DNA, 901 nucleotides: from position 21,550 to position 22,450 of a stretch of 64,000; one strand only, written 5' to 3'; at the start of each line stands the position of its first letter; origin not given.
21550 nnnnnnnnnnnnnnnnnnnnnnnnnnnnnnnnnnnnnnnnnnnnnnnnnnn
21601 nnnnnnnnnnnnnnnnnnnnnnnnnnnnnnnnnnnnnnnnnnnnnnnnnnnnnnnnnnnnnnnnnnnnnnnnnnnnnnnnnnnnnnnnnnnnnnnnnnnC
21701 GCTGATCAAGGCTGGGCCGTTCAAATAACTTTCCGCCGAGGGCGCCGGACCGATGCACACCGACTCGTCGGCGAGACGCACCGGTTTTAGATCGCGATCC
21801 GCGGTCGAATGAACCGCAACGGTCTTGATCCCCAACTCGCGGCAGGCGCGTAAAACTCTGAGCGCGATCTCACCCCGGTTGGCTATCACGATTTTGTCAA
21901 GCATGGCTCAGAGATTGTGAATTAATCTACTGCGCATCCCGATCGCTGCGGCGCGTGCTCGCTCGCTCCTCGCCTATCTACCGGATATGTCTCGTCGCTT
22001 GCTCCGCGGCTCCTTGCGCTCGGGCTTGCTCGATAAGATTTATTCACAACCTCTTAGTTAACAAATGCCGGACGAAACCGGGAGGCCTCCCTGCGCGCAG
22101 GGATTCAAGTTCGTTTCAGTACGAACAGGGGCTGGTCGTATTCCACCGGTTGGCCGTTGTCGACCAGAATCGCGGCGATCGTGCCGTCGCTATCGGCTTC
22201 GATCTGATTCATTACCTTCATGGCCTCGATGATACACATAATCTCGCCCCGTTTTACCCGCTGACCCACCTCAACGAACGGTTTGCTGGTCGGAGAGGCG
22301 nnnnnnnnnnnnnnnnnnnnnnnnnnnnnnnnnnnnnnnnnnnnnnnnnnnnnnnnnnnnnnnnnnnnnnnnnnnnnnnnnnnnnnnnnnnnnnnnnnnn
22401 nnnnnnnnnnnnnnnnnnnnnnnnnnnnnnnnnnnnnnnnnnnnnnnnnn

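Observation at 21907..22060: Inverted pair of the boundary motif in the accB-accC spacer can form a long-range stem around the accC start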

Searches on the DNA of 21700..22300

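Call 9: search_rna_families(source=window, start=21700, end=22300, threshold=evalue, max_evalue=10)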
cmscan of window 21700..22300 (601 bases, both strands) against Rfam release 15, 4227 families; matches with E-value up to 10: 1.
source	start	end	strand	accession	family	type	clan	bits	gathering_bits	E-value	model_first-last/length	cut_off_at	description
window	22222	22291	+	RF02473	GlsR4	Gene; snRNA; snoRNA; CD-box;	-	15.1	70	2.6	1-61/61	no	Small nucleolar RNA GlsR4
